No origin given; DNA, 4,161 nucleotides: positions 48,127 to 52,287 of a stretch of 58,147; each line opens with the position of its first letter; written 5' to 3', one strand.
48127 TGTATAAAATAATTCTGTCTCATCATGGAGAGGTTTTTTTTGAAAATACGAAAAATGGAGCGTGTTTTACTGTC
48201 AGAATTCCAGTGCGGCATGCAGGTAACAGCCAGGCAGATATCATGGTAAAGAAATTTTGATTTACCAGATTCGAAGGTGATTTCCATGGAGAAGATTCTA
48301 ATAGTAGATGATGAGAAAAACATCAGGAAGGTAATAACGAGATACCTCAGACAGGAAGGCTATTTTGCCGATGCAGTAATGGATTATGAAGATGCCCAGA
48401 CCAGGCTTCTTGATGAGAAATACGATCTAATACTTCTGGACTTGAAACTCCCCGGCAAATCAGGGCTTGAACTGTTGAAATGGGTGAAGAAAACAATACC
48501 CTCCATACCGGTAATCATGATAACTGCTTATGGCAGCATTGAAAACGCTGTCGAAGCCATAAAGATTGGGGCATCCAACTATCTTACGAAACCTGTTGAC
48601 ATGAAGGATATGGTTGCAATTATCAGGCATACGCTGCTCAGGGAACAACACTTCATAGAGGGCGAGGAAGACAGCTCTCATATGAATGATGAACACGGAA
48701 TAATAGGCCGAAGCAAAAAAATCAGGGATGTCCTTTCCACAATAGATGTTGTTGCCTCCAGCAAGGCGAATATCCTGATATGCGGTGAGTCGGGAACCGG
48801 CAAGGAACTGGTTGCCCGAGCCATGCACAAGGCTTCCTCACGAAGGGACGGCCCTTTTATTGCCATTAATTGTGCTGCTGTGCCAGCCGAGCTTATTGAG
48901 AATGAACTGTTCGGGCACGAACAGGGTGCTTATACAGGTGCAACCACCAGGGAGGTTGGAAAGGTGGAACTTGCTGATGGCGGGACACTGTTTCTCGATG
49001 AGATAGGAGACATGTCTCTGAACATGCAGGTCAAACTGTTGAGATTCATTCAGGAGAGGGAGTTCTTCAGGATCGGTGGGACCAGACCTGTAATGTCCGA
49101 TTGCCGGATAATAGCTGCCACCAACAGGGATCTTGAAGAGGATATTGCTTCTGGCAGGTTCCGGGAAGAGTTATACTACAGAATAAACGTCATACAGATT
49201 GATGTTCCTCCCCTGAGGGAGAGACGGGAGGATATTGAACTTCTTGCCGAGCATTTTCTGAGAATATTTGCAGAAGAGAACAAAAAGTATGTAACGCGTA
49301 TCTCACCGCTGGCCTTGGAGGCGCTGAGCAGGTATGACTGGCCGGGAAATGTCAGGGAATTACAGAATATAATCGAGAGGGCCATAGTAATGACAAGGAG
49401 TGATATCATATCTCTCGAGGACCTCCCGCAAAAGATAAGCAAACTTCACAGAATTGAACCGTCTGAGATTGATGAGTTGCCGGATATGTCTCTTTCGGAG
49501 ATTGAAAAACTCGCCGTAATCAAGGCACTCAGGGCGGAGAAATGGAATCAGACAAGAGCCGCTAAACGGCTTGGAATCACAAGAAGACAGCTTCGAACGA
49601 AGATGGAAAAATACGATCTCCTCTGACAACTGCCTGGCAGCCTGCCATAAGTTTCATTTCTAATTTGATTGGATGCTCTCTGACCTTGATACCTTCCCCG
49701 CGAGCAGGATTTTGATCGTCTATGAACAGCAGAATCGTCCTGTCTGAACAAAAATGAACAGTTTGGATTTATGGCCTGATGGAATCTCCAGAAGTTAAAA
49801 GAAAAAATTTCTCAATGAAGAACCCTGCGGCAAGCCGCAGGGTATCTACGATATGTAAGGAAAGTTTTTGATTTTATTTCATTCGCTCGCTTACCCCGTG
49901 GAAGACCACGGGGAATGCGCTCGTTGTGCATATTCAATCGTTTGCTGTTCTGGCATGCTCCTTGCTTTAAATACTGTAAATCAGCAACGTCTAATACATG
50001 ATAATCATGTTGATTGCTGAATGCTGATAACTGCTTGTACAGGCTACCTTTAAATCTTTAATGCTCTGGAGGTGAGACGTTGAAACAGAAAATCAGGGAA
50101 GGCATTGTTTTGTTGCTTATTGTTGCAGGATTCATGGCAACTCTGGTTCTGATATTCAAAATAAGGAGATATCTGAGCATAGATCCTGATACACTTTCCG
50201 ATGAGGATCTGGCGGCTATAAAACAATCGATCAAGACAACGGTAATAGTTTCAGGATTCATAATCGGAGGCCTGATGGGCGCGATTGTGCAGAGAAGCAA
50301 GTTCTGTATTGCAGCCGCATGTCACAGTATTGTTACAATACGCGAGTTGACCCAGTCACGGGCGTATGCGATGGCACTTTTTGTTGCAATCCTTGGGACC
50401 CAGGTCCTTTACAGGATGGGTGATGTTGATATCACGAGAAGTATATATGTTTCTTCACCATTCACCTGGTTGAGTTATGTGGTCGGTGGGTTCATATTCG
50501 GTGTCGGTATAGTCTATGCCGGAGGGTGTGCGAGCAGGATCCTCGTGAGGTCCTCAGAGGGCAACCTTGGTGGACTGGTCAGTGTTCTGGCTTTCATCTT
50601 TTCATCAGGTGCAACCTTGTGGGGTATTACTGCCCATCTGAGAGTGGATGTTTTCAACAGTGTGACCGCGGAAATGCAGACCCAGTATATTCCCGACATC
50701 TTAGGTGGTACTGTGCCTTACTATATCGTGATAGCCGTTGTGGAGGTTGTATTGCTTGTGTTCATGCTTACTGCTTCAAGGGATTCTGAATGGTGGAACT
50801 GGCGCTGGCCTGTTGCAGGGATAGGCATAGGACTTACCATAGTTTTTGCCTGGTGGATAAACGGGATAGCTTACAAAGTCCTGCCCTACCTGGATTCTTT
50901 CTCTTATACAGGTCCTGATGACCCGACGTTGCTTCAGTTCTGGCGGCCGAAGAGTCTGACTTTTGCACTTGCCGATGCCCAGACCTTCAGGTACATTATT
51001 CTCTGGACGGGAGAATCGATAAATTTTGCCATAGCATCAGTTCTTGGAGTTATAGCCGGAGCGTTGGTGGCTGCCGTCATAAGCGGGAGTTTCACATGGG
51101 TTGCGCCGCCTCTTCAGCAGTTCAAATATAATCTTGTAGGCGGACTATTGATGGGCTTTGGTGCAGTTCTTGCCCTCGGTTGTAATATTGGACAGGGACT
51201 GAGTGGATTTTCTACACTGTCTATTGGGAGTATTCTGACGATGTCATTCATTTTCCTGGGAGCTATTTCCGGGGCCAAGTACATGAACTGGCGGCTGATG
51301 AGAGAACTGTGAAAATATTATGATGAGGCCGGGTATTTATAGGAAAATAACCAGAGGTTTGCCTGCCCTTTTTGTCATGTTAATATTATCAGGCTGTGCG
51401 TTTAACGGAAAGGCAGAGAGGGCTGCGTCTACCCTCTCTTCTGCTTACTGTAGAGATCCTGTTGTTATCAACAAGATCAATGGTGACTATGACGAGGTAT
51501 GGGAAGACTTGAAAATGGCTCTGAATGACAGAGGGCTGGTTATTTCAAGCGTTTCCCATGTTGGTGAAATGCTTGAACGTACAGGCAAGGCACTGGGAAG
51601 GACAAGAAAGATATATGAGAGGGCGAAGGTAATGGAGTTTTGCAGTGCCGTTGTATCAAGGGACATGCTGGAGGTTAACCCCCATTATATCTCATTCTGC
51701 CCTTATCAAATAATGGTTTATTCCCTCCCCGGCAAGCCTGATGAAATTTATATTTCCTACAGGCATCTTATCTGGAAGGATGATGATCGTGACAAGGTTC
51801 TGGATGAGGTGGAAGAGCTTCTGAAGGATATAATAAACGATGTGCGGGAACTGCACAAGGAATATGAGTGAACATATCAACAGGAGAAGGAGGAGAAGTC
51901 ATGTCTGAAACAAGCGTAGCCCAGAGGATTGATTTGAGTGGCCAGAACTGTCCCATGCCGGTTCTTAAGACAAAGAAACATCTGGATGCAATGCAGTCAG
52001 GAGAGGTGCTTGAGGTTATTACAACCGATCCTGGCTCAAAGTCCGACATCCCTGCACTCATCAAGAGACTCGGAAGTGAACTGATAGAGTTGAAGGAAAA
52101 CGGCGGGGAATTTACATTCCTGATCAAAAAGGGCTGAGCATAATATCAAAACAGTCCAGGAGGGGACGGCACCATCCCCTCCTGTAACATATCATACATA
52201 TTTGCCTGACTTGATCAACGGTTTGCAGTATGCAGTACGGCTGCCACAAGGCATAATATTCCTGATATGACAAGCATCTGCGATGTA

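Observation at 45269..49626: Split three-component sensor (tandem PhnD-type binding protein, HAMP kinase, sigma54 activator) between soxB and a YeeE-TusA operon: candidate sulfur-oxyanion switch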

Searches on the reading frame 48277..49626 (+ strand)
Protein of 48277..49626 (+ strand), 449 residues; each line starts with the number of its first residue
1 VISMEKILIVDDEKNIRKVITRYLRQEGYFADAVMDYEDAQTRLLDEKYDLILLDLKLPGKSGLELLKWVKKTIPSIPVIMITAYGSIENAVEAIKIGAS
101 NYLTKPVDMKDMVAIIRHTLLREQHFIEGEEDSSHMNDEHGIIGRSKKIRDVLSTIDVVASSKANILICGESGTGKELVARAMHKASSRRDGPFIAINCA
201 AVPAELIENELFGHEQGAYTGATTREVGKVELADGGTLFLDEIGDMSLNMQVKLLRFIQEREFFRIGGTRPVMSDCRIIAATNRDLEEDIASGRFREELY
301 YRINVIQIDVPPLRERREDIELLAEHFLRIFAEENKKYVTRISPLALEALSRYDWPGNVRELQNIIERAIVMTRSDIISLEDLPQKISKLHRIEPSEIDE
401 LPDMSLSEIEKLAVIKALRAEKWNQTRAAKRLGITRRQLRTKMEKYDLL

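Call 3: search_protein_families(library=pfam, proteins=[window:48277-49626:+], max_evalue=0.01)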
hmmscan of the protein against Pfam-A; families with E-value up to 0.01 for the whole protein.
window:48277-49626:+ (449 aa): 16 families
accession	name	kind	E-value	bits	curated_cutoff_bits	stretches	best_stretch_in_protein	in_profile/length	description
PF00158.32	Sigma54_activat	-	1e-71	240.5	20.2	1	142-308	1-167/168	Sigma-54 interaction domain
PF25601.1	AAA_lid_14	-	5.7e-30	103.4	27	1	314-392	1-79/87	AAA+ ATPase lid domain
PF00072.30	Response_reg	-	1.5e-29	102.8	30.2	1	7-117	1-111/111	Response regulator receiver domain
PF14532.12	Sigma54_activ_2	-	8.6e-26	91.3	25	1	143-313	1-138/138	Sigma-54 interaction domain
PF02954.25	HTH_8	-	2.1e-13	50.2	22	1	406-446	2-42/42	Bacterial regulatory protein, Fis family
PF07728.20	AAA_5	-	6.1e-07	30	22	1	165-284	1-123/139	AAA domain (dynein-related subfamily)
PF13191.12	AAA_16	-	3.4e-06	28.1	32.6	1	143-217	3-84/167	AAA ATPase domain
PF01078.27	Mg_chelatase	-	2.1e-05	24.5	20.3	0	155-185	14-44/207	Magnesium chelatase, subunit ChlI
PF00004.35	AAA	-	3.8e-05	24.6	21.2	1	166-300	1-128/131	ATPase family associated with various cellular activities (AAA)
PF13384.12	HTH_23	-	0.00017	21.8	24.6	1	406-440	2-35/50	Homeodomain-like domain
PF00493.29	MCM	-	0.00076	19.1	23.3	1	161-284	55-173/224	MCM P-loop domain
PF07724.20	AAA_2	-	0.0034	17.9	27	1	163-291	3-132/166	AAA domain (Cdc48 subfamily)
PF06068.19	TIP49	-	0.0044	16.7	23.8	1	131-202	15-88/347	TIP49 P-loop domain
PF13518.12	HTH_28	-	0.0069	16.9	25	0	410-441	1-31/52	Helix-turn-helix domain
PF13401.12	AAA_22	-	0.0086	16.8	27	0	162-201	4-43/130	AAA domain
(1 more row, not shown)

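Call 4: search_protein_families(library=ncbifam, proteins=[window:48277-49626:+], max_evalue=0.01)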
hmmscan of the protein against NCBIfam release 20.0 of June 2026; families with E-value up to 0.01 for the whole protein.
window:48277-49626:+ (449 aa): 125 families (the best 25 are shown)
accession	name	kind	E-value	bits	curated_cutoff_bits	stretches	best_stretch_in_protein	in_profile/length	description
NF008469.0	PRK11361.1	equivalog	4.3e-141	470.8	714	1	1-447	1-455/461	acetoacetate metabolism transcriptional regulator AtoC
TIGR01818.1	ntrC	equivalog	4.6e-138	460.9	558.6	1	7-443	1-460/463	nitrogen regulation protein NR(I)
NF007689.0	PRK10365.1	equivalog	3.7e-129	431.4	760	1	6-443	7-439/441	sigma-54-dependent response regulator transcription factor ZraR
TIGR02915.1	PEP_resp_reg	equivalog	9.5e-121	403.7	502.6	1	7-448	1-444/445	PEP-CTERM-box response regulator transcription factor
NF041946.1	LuxO_transreg_Vib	equivalog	5.6e-120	401.2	800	1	10-400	2-393/463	quorum-sensing sigma-54 dependent transcriptional regulator LuxO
NF041552.1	TF_PrdR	equivalog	6.2e-114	381.4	795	1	126-447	253-577/577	sigma-54 dependent transcriptional regulator PrdR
NF008176.1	PRK10923.1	equivalog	3.3e-111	372.2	620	1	6-422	5-418/469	nitrogen regulation protein NR(I)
TIGR01817.1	nifA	equivalog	5.1e-110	368.7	528.85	2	129-383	185-438/534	nif-specific transcriptional activator NifA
NF051870.1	NAssimRespRegNtrX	equivalog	1.3e-108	363.8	600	1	4-391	1-389/452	nitrogen assimilation response regulator NtrX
NF011695.0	PRK15115.1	equivalog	3.5e-106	355.6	763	1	6-443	8-433/445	two-component system response regulator GlrR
NF038308.1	RNA_repair_RtcR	equivalog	8.7e-106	354.8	650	1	82-446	117-516/530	RNA repair transcriptional activator RtcR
NF050807.1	TransRegFlbDCaul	equivalog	9.1e-104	347.8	750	1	33-447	29-439/454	sigma-54-dependent transcriptional regulator FlbD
NF049963.1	RespRegFlgRCampy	domain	5.5e-98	328.6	750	1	7-448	3-429/429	fla regulon two-component system response regulator FlgR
NF003451.0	PRK05022.1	equivalog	1.8e-95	320.6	476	1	130-440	180-502/512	nitric oxide reductase transcriptional regulator NorR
NF011958.0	PRK15429.1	equivalog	1.9e-89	301.1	830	1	136-446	374-684/692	formate hydrogenlyase transcriptional activator FlhA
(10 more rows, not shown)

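Call 62: find_homologous_proteins(query=window:48277-49623:+, max_evalue=1e-60)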
Query window:48277-49623:+ (449 aa): 7995 proteins with E <= 1e-60 among 8000 candidates; the best 120 are listed.
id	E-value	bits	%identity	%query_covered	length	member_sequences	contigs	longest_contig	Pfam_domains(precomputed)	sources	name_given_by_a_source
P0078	9.4e-288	972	100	99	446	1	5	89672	PF00158.33,PF25601.2,PF02954.26,PF14532.13,PF07728.21,PF00072.31,PF01078.28,PF13191.13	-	-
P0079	5.0e-283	956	98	99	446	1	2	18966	PF00158.33,PF25601.2,PF02954.26,PF14532.13,PF07728.21,PF00072.31,PF01078.28,PF13191.13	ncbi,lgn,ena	-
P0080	4.6e-188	643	65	99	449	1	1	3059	PF00158.33,PF06068.20,PF25601.2,PF02954.26,PF00004.36,PF14532.13,PF07728.21,PF00072.31,PF01078.28,PF13191.13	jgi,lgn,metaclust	metaclust:\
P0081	7.1e-188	643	64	99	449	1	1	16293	PF00158.33,PF06068.20,PF25601.2,PF02954.26,PF00004.36,PF14532.13,PF07728.21,PF00072.31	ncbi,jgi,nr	ncbi:MAG: sigma-54-dependent Fis family transcriptional regulator [Nitrospirae bacterium]|nr:sigma-5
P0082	1.1e-186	639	65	99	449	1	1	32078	PF00158.33,PF06068.20,PF25601.2,PF02954.26,PF00004.36,PF14532.13,PF07728.21,PF00072.31,PF01078.28,PF13191.13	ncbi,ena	-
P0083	9.6e-186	636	63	99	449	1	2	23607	PF00158.33,PF06068.20,PF25601.2,PF02954.26,PF00004.36,PF14532.13,PF00072.31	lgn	-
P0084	8.4e-184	629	62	99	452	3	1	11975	PF00158.33,PF25601.2,PF02954.26,PF14532.13,PF07728.21,PF00072.31,PF01078.28,PF13191.13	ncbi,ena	-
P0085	2.5e-183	628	63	99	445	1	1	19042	PF00158.33,PF25601.2,PF02954.26,PF00004.36,PF14532.13,PF07728.21,PF00072.31,PF01078.28,PF13191.13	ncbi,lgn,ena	-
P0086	6.3e-183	627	62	99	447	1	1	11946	PF00158.33,PF06068.20,PF25601.2,PF02954.26,PF14532.13,PF07728.21,PF00072.31,PF01078.28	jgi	-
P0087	6.6e-183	627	62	99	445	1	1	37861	PF00158.33,PF25601.2,PF02954.26,PF00004.36,PF14532.13,PF07728.21,PF00072.31,PF01078.28,PF13191.13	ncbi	-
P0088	1.5e-182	625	63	100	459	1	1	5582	PF00158.33,PF25601.2,PF02954.26,PF00004.36,PF14532.13,PF07728.21,PF00072.31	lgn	-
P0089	2.5e-182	625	62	99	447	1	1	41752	PF00158.33,PF25601.2,PF02954.26,PF00004.36,PF14532.13,PF07728.21,PF00072.31,PF01078.28,PF13191.13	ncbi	-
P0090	2.7e-182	624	63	99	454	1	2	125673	PF20030.6,PF00158.33,PF25601.2,PF02954.26,PF00004.36,PF14532.13,PF07728.21,PF00072.31,PF01078.28,PF13191.13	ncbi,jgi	-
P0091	3.6e-182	624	63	99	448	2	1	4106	PF00158.33,PF25601.2,PF02954.26,PF00004.36,PF14532.13,PF07728.21,PF00072.31,PF01078.28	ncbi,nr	ncbi:MAG: sigma-54-dependent Fis family transcriptional regulator [Nitrospirae bacterium]|nr:MAG: si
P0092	2.7e-181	621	61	99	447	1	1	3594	PF00158.33,PF25601.2,PF02954.26,PF00004.36,PF14532.13,PF07728.21,PF00072.31,PF01078.28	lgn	-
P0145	3.4e-139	483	51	99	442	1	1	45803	PF00158.33,PF25601.2,PF02954.26,PF14532.13,PF07728.21,PF00072.31,PF01078.28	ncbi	-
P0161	4.2e-131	456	48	99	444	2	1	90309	PF00158.33,PF07724.21,PF25601.2,PF02954.26,PF14532.13,PF07728.21,PF00072.31,PF01078.28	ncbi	ncbi:sigma-54-dependent transcriptional regulator [Persephonella sp.]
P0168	8.6e-130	452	50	99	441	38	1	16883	PF00158.33,PF25601.2,PF02954.26,PF14532.13,PF07728.21,PF00072.31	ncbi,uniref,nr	ncbi:sigma-54 dependent transcriptional regulator [Sulfurihydrogenibium sp.]|uniref:sigma-54-depende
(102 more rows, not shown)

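Call 63: find_encoding_contigs(protein=P0168, flank=9000, max_places=1)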
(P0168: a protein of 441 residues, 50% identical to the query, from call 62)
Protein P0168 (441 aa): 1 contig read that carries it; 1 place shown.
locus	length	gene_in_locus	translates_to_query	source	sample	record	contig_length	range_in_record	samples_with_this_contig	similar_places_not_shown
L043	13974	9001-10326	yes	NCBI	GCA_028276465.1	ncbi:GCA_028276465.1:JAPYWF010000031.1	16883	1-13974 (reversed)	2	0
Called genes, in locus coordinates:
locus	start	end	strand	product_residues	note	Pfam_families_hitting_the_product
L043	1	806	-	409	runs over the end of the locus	PF03453:MoeA_N, PF00994:MoCF_biosynth, PF03454:MoeA_C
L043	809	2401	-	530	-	PF25596:CPSase_L_D1, PF02655:ATP-grasp_3 (weak), PF08443:RimK (weak), PF01071:GARS_A (weak), PF02222:ATP-grasp, PF02786:CPSase_L_D2, PF07478:Dala_Dala_lig_C (weak), PF02142:MGS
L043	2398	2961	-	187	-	PF05728:UPF0227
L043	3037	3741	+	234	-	PF03009:GDPD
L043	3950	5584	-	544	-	PF00118:Cpn60_TCP1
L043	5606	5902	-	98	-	PF00166:Cpn10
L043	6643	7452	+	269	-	PF12974:Phosphonate-bd, PF09084:NMT1 (weak)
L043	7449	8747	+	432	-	PF00512:HisKA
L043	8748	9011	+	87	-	PF02518:HATPase_c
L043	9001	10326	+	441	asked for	PF00072:Response_reg, PF00158:Sigma54_activat, PF14532:Sigma54_activ_2, PF07728:AAA_5 (weak), PF25601:AAA_lid_14, PF02954:HTH_8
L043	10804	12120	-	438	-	PF01554:MatE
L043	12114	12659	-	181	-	PF03848:TehB, PF13489:Methyltransf_23, PF08242:Methyltransf_12 (weak), PF13649:Methyltransf_25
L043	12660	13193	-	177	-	PF13419:HAD_2 (faint), PF00702:Hydrolase, PF08282:Hydrolase_3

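Call 64: find_encoding_contigs(protein=P0161, flank=9000, max_places=1)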
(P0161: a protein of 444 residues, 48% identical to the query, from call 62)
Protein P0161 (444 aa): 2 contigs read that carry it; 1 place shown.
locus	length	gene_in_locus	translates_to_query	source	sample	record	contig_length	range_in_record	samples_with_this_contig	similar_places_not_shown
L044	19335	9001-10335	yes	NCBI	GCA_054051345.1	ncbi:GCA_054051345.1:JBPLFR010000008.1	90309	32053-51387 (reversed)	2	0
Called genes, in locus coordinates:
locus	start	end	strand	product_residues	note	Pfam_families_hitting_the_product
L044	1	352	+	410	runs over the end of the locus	PF00155:Aminotran_1_2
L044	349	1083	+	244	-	PF00005:ABC_tran, PF13304:AAA_21 (faint), PF12399:BCA_ABC_TP_C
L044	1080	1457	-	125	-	-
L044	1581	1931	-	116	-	PF19931:DUF6394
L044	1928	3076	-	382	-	PF02254:TrkA_N, PF02080:TrkA_C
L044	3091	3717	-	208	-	PF00677:Lum_binding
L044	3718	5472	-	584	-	PF01464:SLT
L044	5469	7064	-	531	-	PF00512:HisKA, PF02518:HATPase_c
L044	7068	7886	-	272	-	PF12974:Phosphonate-bd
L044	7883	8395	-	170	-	PF02635:DsrE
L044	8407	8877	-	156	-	PF02635:DsrE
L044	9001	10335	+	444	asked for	PF00072:Response_reg, PF00158:Sigma54_activat, PF14532:Sigma54_activ_2, PF01078:Mg_chelatase (faint), PF07724:AAA_2 (weak), PF07728:AAA_5 (weak), PF25601:AAA_lid_14, PF02954:HTH_8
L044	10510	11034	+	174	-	PF00034:Cytochrom_C (weak)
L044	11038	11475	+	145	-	PF03190:Thioredox_DsbH, PF00085:Thioredoxin (weak), PF13899:Thioredoxin_7, PF13098:Thioredoxin_2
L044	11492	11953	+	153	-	PF13501:SoxY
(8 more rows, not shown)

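Call 65: find_encoding_contigs(protein=P0145, flank=9000, max_places=1)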
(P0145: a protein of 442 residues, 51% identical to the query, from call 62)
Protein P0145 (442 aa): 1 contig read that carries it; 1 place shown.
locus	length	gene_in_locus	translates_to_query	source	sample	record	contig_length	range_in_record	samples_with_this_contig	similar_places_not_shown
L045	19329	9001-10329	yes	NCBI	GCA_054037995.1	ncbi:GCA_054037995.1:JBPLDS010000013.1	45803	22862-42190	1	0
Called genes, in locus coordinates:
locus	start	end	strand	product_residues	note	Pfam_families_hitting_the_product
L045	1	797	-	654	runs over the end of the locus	PF05378:Hydant_A_N, PF01968:Hydantoinase_A, PF19278:Hydant_A_C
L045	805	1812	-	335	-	PF00248:Aldo_ket_red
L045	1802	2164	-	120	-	-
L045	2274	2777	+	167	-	-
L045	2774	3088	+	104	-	-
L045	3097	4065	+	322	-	PF02517:Rce1-like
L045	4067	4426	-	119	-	-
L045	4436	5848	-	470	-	PF00224:PK, PF03328:HpcH_HpaI (weak), PF02887:PK_C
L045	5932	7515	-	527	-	PF00512:HisKA, PF02518:HATPase_c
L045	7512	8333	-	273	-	PF12974:Phosphonate-bd, PF09084:NMT1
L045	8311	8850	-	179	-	PF02635:DsrE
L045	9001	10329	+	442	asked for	PF00072:Response_reg, PF00158:Sigma54_activat, PF01078:Mg_chelatase (faint), PF14532:Sigma54_activ_2, PF07728:AAA_5 (weak), PF25601:AAA_lid_14, PF02954:HTH_8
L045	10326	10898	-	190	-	PF01209:Ubie_methyltran, PF13489:Methyltransf_23, PF13847:Methyltransf_31, PF08241:Methyltransf_11, PF08242:Methyltransf_12, PF13649:Methyltransf_25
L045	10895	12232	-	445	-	PF00009:GTP_EFTU, PF01926:MMR_HSR1, PF02421:FeoB_N, PF04548:AIG1 (weak), PF00009:GTP_EFTU, PF02421:FeoB_N, PF01926:MMR_HSR1, PF14714:KH_dom-like, +8 more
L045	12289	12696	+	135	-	-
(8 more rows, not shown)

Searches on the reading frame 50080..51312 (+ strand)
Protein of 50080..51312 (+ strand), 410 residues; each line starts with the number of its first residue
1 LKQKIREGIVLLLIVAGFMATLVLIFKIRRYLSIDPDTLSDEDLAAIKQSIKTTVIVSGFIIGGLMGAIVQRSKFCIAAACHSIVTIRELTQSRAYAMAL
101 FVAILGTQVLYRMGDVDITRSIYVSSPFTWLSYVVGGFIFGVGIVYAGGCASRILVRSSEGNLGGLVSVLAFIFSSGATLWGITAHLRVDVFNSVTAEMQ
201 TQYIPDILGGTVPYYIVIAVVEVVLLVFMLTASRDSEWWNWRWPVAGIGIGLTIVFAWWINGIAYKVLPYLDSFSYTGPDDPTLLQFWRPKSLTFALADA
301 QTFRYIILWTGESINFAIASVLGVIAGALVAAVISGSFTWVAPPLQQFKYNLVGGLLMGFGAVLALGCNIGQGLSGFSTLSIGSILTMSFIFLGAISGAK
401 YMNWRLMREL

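Call 3: search_protein_families(library=pfam, proteins=[window:50080-51312:+], max_evalue=0.01)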
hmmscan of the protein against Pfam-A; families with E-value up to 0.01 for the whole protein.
window:50080-51312:+ (410 aa): 1 family
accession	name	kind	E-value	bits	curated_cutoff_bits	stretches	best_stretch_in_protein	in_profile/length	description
PF04143.19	Sulf_transp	-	1.2e-61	209.4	27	1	72-396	1-309/310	Sulphur transport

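Call 4: search_protein_families(library=ncbifam, proteins=[window:50080-51312:+], max_evalue=0.01)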
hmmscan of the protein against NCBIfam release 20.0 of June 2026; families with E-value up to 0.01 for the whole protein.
window:50080-51312:+ (410 aa): 4 families
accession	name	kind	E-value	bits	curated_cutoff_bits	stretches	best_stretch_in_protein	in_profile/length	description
NF052577.1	ThSTportTsuASprch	equivalog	5.5e-38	131.1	400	2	56-264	2-213/330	thiosulfate transporter TsuA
NF041049.1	thio_trans_TsuA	exception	8.2e-27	94.2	645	1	55-406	3-339/348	thiosulfate utilization transporter TsuA/YeeE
NF033796.1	selen_YedE_FdhT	exception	2.2e-22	79.8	350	2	51-182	211-333/387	selenium metabolism membrane protein YedE/FdhT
TIGR04112.1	seleno_YedE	equivalog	6.7e-09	35.4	200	1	9-176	151-302/337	YedE family putative selenium transporter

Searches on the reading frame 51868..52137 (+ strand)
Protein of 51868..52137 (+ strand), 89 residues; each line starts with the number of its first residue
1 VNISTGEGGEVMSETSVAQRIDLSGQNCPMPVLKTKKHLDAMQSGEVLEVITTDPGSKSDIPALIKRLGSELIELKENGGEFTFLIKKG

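Call 3: search_protein_families(library=pfam, proteins=[window:51868-52137:+], max_evalue=0.01)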
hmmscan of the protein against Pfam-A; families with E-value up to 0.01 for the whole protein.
window:51868-52137:+ (89 aa): 1 family
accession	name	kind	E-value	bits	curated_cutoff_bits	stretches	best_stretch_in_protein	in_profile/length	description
PF01206.22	TusA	-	9.8e-27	93.1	28.6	1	20-88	2-70/70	Sulfurtransferase TusA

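Call 4: search_protein_families(library=ncbifam, proteins=[window:51868-52137:+], max_evalue=0.01)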
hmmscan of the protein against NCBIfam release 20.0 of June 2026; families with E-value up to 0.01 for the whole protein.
window:51868-52137:+ (89 aa): 4 families
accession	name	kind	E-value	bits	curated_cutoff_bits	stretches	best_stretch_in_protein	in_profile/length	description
NF008242.0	PRK11018.1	equivalog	1.6e-15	56.5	79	1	13-88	3-78/78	sulfurtransferase-like selenium metabolism protein YedF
NF001423.0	PRK00299.1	equivalog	4.3e-15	55.3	78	1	16-89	7-80/82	sulfurtransferase TusA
TIGR03527.1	selenium_YedF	equivalog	2.2e-09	37.4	110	1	21-88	1-68/194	sulfurtransferase-like selenium metabolism protein YedF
NF041048.1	TusA_like_YeeD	exception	0.0078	15.9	147.5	1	20-53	3-35/72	thiosulfate utilization sulfurtransferase TsuB/YeeD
